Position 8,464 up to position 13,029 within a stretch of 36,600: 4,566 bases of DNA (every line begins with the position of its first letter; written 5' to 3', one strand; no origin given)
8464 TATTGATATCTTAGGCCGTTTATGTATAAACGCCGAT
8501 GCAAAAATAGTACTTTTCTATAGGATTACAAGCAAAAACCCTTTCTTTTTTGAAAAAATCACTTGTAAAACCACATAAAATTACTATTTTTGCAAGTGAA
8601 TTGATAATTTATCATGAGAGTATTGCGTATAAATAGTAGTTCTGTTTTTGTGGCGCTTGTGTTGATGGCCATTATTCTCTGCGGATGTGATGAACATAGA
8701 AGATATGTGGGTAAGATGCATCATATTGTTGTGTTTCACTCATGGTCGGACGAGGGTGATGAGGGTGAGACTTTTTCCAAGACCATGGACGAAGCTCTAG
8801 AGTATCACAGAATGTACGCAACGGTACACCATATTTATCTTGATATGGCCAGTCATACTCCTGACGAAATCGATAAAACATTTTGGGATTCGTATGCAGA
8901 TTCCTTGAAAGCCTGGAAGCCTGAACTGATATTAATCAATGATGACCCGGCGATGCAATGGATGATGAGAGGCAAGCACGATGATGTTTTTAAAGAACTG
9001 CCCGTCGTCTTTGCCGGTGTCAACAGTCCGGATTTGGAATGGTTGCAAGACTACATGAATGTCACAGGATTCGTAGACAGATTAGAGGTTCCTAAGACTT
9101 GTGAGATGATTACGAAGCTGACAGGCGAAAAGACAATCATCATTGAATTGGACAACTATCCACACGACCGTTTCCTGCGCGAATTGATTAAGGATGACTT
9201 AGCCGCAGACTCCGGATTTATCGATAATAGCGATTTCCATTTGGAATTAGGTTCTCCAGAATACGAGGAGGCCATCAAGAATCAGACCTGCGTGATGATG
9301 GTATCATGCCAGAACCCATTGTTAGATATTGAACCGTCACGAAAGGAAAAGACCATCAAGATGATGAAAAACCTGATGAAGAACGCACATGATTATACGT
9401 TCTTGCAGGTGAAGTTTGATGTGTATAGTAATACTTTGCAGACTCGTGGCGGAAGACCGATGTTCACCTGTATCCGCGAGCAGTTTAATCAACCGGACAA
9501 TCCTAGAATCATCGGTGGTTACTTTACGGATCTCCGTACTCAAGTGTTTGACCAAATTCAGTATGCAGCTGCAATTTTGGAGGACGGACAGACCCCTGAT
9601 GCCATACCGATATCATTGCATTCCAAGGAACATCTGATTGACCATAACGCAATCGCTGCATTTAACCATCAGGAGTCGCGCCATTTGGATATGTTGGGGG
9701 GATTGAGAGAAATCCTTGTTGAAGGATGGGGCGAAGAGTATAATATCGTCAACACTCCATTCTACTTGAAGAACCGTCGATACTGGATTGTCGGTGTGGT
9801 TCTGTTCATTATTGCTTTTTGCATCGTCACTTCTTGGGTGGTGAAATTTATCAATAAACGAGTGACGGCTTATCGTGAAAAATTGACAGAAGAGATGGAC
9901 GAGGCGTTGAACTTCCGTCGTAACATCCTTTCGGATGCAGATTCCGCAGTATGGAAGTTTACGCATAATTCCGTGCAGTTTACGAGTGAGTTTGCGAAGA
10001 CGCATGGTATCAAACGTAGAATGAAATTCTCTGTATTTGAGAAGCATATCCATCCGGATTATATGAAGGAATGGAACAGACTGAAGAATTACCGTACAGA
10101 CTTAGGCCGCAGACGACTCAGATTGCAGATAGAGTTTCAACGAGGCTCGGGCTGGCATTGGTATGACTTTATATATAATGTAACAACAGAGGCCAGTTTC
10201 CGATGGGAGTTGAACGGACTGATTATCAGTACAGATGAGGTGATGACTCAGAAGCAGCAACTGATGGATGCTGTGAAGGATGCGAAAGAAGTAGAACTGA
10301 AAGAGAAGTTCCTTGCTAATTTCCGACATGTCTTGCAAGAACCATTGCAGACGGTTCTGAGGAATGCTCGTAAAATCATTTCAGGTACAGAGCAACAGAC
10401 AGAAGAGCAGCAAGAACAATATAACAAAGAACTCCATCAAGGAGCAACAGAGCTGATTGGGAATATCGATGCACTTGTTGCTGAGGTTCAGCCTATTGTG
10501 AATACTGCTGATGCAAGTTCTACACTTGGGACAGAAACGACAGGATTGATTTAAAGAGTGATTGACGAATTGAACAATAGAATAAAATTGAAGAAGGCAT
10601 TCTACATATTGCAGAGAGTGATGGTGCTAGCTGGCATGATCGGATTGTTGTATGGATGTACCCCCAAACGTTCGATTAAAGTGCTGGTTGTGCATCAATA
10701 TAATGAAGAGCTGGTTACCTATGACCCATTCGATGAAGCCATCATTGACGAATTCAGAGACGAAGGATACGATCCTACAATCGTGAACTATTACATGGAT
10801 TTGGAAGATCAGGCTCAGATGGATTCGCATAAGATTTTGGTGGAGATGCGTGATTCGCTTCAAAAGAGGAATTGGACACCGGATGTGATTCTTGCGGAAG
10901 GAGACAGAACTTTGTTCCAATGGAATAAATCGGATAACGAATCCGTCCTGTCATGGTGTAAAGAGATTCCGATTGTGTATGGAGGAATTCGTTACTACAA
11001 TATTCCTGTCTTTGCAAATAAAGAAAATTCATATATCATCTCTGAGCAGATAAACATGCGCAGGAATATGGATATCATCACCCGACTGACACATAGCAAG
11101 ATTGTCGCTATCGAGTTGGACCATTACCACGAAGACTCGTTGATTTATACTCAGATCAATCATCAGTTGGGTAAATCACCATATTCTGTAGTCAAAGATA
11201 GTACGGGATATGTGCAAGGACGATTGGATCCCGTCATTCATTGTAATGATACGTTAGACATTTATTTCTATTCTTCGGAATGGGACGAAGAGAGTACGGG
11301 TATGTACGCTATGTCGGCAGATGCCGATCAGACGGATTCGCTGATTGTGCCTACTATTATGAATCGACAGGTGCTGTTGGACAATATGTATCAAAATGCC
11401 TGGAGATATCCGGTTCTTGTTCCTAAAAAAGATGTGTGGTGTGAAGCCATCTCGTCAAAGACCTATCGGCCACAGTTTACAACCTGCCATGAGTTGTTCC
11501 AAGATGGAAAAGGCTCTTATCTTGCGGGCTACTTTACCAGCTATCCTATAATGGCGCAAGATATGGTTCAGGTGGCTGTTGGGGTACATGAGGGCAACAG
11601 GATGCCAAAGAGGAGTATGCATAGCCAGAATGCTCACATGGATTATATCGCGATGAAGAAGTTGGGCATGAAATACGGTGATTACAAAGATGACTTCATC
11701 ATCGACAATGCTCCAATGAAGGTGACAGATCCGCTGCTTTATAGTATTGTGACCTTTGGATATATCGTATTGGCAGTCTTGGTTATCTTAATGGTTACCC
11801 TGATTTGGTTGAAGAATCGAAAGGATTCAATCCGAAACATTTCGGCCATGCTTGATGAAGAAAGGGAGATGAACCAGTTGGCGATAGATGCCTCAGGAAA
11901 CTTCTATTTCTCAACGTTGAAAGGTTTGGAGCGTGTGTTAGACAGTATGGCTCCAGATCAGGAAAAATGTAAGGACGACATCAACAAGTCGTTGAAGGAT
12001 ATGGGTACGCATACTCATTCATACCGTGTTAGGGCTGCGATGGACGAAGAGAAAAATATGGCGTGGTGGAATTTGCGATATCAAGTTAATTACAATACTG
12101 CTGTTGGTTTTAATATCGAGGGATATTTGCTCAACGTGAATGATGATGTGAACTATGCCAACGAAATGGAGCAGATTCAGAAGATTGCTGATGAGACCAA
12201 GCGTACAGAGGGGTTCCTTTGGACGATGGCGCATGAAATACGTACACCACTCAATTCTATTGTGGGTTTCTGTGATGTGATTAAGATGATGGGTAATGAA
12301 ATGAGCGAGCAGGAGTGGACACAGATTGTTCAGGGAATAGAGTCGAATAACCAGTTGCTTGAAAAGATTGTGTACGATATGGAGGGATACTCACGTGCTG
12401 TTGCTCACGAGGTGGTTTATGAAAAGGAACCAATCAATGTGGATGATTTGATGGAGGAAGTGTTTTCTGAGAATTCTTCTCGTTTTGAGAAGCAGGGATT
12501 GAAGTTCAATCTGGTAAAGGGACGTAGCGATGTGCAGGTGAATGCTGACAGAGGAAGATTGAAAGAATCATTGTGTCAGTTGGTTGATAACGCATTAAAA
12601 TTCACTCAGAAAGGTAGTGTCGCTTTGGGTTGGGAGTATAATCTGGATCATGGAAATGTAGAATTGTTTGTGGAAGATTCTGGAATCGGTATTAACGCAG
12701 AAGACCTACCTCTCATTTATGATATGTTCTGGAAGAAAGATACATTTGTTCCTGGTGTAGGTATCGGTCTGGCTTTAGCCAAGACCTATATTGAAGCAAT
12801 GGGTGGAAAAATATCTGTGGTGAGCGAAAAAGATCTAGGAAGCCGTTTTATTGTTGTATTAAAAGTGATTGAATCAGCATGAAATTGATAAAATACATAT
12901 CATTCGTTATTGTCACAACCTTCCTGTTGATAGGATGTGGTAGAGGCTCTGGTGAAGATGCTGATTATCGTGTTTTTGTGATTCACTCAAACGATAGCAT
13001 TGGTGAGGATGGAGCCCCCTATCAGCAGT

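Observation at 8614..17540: A-B-A-B array of four paralogous periplasmic-binding-domain sensor kinases with complementary catalytic degeneration and no response regulator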

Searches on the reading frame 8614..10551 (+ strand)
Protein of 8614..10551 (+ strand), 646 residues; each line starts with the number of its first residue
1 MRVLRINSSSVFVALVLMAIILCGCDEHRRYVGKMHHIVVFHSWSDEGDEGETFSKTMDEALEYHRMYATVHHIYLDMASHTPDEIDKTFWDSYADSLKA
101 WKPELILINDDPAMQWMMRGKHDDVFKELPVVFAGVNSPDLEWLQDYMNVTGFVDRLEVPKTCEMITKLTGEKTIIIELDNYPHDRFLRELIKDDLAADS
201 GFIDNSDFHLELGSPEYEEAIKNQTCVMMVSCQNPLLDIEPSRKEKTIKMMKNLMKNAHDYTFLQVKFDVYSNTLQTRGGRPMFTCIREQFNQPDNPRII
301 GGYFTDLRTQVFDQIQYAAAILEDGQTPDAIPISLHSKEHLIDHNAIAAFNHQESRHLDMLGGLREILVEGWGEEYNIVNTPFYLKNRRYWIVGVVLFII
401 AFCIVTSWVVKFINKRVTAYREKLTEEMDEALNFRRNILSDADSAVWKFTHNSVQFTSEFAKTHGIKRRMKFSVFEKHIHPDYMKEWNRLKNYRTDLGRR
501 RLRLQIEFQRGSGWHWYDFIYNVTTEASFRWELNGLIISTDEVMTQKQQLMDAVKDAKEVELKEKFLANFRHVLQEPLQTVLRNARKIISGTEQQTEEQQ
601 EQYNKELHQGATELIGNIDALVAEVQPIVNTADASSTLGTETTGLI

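Call 3: search_protein_families(library=pfam, proteins=[window:8614-10551:+], max_evalue=0.1)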
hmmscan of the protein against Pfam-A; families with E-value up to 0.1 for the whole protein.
window:8614-10551:+ (646 aa): 1 family
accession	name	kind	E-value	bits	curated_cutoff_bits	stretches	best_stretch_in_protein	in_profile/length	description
PF16820.11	PKD_3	-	0.021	15.1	26.3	1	525-555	31-61/68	PKD-like domain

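Call 4: search_protein_families(library=ncbifam, proteins=[window:8614-10551:+], max_evalue=0.1)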
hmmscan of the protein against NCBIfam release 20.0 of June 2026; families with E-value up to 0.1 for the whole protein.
window:8614-10551:+ (646 aa): 3 families
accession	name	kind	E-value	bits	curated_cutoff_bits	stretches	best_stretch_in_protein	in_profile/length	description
NF008318.0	PRK11107.1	equivalog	0.012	13.6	890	1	546-619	275-346/920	two-component sensor histidine kinase BarA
TIGR02966.1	phoR_proteo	equivalog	0.049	12.6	334.2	0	558-614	108-164/333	phosphate regulon sensor histidine kinase PhoR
TIGR04527.1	mycoplas_twoTM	subfamily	0.05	13.3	125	0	541-631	82-165/248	MG_279/MG_280 family protein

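Call 64: find_homologous_proteins(query=window:8614-10551:+, max_evalue=1e-10)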
Query window:8614-10551:+ (646 aa): 20 proteins with E <= 1e-10 among 5179 candidates.
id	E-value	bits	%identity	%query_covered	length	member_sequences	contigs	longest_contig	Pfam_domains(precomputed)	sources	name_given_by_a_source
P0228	0.0e+0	1166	77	100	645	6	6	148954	-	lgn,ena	-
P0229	0.0e+0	1132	74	99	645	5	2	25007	-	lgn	-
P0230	0.0e+0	1129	74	99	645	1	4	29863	-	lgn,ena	-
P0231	0.0e+0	1129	73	100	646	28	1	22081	-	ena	-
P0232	0.0e+0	1116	73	99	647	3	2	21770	-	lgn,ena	-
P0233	0.0e+0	1107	74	97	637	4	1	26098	-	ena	-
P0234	0.0e+0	1095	73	98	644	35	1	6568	-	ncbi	-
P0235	0.0e+0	1049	76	91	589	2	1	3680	-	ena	-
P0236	0.0e+0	1028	67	98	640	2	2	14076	-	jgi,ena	-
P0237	0.0e+0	1023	68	94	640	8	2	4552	-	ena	-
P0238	0.0e+0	1013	66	98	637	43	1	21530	-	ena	-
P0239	1.4e-289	980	64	97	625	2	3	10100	-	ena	-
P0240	1.0e-237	808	55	95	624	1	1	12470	-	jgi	-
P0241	3.3e-225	767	55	93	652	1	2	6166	-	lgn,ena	-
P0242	4.4e-194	664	46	96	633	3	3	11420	-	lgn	-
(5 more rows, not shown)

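Call 79: predict_structure(alignment_id=A7)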
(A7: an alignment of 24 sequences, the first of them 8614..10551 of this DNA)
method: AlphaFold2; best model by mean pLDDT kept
length: 646 residues; sequences in the alignment: 24
mean_pLDDT: 81.0   pTM: 0.57
mean pLDDT of the five models: 81.0, 79.6, 79.0, 78.8, 76.4
residues with pLDDT >= 90: 180; 70-90: 357; 50-70: 70; < 50: 39
segments of 3 or more residues with pLDDT < 50: 1-4, 25-28, 357-365, 437-441, 630-646
pLDDT, mean of each block of 10 residues (from residue 1): 58 80 57 83 88 93 91 92 90 92 95 88 89 89 86 93 89 90 84 90 89 88 92 80 85 87 86 75 86 79 93 96 93 93 82 56 52 77 76 88 91 86 79 55 73 85 85 89 87 79 87 85 81 85 74 67 65 75 81 71 84 78 60 41 33
secondary structure, 60 per line:
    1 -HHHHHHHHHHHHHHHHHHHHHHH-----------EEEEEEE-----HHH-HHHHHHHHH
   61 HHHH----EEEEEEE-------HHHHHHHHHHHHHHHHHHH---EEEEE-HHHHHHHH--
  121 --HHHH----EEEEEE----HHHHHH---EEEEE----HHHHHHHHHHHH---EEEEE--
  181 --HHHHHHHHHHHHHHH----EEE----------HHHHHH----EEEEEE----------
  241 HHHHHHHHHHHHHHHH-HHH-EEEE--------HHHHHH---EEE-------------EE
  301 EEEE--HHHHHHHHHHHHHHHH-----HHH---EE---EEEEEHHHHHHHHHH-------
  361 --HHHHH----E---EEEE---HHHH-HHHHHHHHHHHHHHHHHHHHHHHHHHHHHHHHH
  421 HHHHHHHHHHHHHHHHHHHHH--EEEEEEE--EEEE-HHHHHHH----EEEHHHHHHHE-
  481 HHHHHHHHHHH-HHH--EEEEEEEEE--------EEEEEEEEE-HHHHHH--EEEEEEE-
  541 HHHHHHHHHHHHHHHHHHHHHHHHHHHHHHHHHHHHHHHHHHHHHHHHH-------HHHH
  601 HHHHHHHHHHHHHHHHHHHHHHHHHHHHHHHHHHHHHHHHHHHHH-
elements in order: H2-24 E36-42 H52-64 E69-75 H83-101 E105-109 H111-118 H123-126 E131-136 H141-146 E150-154 H159-170 E174-178 H183-197 E202-204 H215-220 E225-230 H241-256 E262-265 H274-279 E283-285 E299-304 H307-322 E339-343 H344-353 H363-367 E376-379 H383-386 H388-441 E444-450 E453-456 H458-464 E469-471 H472-478 H481-491 E498-506 E515-523 H525-530 E533-539 H541-589 H597-645

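Call 86: fold_search(model_id=the predicted structure, library=pdb)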
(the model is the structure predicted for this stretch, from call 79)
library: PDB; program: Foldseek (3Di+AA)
matches with E <= 10: 1452; with E <= 0.001: 169
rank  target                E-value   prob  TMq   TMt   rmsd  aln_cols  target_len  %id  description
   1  6hni                  2.3e-09  1.00  0.33  0.66   6.9       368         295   13  The ligand-bound, closed structure of CD0873, a substrate binding protein with adhesive properties from Clostridium diff (released 2019-08-28)
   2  3lft_B                4.8e-09  1.00  0.31  0.63   6.8       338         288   15  The Crystal Structure of the ABC domain in complex with L-Trp from Streptococcus pneumonia to 1.35A (released 2010-02-02)
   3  6hnj                  9.1e-09  1.00  0.33  0.64   6.4       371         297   13  The ligand-bound, open structure of CD0873, a substrate binding protein with adhesive properties from Clostridium diffic (released 2019-08-28)
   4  3lkv                  1.6e-08  1.00  0.33  0.67   6.4       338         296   14  Crystal structure of conserved domain protein from vibrio cholerae o1 biovar eltor str. n16961 (released 2010-03-02)
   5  1z15                  6.9e-06  1.00  0.25  0.40   8.1       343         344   10  Crystal structure analysis of periplasmic Leu/Ile/Val-binding protein in superopen form (released 2005-10-04)
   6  4evs                  8.7e-06  1.00  0.26  0.42   8.0       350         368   13  Crystal structure of ABC transporter from R. palustris - solute binding protein (RPA0985) in complex with 4-hydroxybenzo (released 2012-05-23)
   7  4ry8_C                1.1e-05  1.00  0.26  0.46  10.7       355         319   10  Crystal structure of 5-methylthioribose transporter solute binding protein TLET_1677 from Thermotoga lettingae TMO TAR (released 2014-12-24)
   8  3gbv_B                1.1e-05  1.00  0.24  0.48   9.9       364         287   11  Crystal structure of a putative LacI transcriptional regulator from Bacteroides fragilis (released 2009-03-10)
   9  2ioy_A                1.5e-05  1.00  0.26  0.53   7.5       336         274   13  Crystal structure of Thermoanaerobacter tengcongensis ribose binding protein (released 2007-03-20)
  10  1drk                  1.7e-05  1.00  0.26  0.53   8.0       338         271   12  PROBING PROTEIN-PROTEIN INTERACTIONS: THE RIBOSE-BINDING PROTEIN IN BACTERIAL TRANSPORT AND CHEMOTAXIS (released 1995-01-26)
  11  1drj                  2.2e-05  1.00  0.27  0.55   7.7       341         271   11  PROBING PROTEIN-PROTEIN INTERACTIONS: THE RIBOSE-BINDING PROTEIN IN BACTERIAL TRANSPORT AND CHEMOTAXIS (released 1995-01-26)
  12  8e98_A                2.2e-05  1.00  0.23  0.23   8.5       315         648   10  D-cycloserine and glutamate bound Human GluN1a-GluN2C NMDA receptor in nanodisc - intact conformation (released 2022-12-07)
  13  7c7s_A                2.2e-05  1.00  0.22  0.21   8.0       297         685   12  Cryo-EM structure of the CGP54626-bound human GABA(B) receptor in inactive state. (released 2020-07-01)
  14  8xlk_A                2.4e-05  1.00  0.24  0.20  13.3       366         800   10  Structure of native tri-heteromeric GluN1-GluN2A-GluN2B NMDA receptor in rat cortex and hippocampus (released 2025-02-05)
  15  4yr7_B                2.7e-05  1.00  0.30  0.51   9.4       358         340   10  Structure of LuxP In Complex With 1-deoxy-alpha-L-xylulofuranose-1,2-borate (released 2016-03-23)
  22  3mr0_A                3.9e-05  1.00  0.16  0.66   4.6       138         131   14  Crystal Structure of Sensory Box Histidine Kinase/Response Regulator from Burkholderia thailandensis E264 (released 2010-06-23)
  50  8js5_B                2.0e-04  1.00  0.16  0.36   3.9       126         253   13  Dimeric PAS domains of oxygen sensor FixL with ferric unliganded heme (released 2024-06-26)
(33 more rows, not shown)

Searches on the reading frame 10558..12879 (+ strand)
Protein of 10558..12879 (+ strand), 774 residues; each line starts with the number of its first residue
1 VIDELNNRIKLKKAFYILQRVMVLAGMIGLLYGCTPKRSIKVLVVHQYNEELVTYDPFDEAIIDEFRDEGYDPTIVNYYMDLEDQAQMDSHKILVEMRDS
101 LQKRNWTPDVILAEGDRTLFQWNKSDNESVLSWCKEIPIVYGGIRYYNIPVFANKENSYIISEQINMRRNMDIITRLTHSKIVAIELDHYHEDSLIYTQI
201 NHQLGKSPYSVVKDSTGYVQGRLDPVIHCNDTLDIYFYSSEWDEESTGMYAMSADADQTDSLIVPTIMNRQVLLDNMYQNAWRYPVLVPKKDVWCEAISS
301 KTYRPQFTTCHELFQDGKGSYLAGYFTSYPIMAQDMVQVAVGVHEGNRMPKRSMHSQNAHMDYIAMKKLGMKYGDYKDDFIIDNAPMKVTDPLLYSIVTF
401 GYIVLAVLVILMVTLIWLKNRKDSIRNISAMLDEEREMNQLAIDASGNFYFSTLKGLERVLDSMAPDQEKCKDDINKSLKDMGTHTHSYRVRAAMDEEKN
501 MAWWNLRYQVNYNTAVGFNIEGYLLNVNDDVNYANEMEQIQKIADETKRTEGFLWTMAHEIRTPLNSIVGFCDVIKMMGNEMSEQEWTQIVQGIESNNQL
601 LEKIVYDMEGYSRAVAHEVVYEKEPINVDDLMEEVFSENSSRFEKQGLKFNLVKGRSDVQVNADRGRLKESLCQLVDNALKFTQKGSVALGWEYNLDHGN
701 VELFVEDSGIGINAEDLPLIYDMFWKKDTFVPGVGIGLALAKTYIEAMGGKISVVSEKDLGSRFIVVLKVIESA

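Call 3: search_protein_families(library=pfam, proteins=[window:10558-12879:+], max_evalue=0.1)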
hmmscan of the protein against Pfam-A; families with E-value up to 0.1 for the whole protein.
window:10558-12879:+ (774 aa): 3 families
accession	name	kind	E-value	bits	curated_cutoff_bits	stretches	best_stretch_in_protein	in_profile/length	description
PF02518.31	HATPase_c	-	9e-19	68.4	26.4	1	664-769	2-108/111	Histidine kinase-, DNA gyrase B-, and HSP90-like ATPase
PF00512.31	HisKA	-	1.1e-09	38.6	26.9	1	553-613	5-62/66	His Kinase A (phospho-acceptor) domain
PF19762.4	DUF6249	-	0.093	13.1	33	0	400-442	5-47/104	Domain of unknown function (DUF6249)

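Call 4: search_protein_families(library=ncbifam, proteins=[window:10558-12879:+], max_evalue=0.1)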
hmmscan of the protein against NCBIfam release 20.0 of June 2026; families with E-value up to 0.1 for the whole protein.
window:10558-12879:+ (774 aa): 74 families (the best 25 are shown)
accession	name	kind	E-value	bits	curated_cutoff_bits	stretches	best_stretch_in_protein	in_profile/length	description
TIGR02956.1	TMAO_torS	equivalog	1.2e-39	136.1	676.5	1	538-772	451-684/967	TMAO reductase system sensor histidine kinase/response regulator TorS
NF008302.0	PRK11091.1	equivalog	2.4e-37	128.6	838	1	545-771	278-506/779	aerobic respiration two-component sensor histidine kinase ArcB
NF046044.1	PnpS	equivalog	8.9e-35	120.4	400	1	537-768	157-389/390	two-component system histidine kinase PnpS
TIGR02966.1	phoR_proteo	equivalog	7e-32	110.7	334.2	1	494-767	63-332/333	phosphate regulon sensor histidine kinase PhoR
NF041947.1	LuxQ_Vibrio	equivalog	1.7e-31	108.9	1200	1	544-770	465-696/843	quorum-sensing autoinducer 2 sensor kinase/phosphatase LuxQ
NF008318.0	PRK11107.1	equivalog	6e-31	107.3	890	1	541-770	283-518/920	two-component sensor histidine kinase BarA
NF038297.2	hybrid_HK_HrmK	equivalog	8.4e-31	107.3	725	1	532-770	213-457/607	hybrid histidine kinase/response regulator HrmK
NF008099.0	PRK10841.1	equivalog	2.1e-28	98.6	920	1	527-768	446-688/949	two-component system sensor histidine kinase RcsC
NF045901.1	HisKinLetSLeg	equivalog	2.7e-28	98.5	1650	1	541-770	284-518/906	two-component system sensor histidine kinase LetS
NF011874.0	PRK15347.1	equivalog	4.5e-27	94.5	852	1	536-771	383-615/921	two component system sensor kinase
NF041210.1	his_kin_PieS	equivalog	1.9e-26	93.1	850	1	538-770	238-470/474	two component system sensor histidine kinase PieS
NF041880.1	EPS_EpsF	equivalog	9.7e-26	90.3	900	1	467-768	198-491/492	response regulator EpsF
NF033092.0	HK_WalK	equivalog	1e-25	90.4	725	1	541-768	366-592/594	cell wall metabolism sensor histidine kinase WalK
NF047874.1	MASE3_PAS_HK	subfamily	1.1e-25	90.5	560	1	513-770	357-625/655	MASE3 domain-containing sensor histidine kinase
NF008312.0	PRK11100.1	equivalog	1.7e-25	89.8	356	1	533-763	239-467/477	two-component system sensor histidine kinase CreC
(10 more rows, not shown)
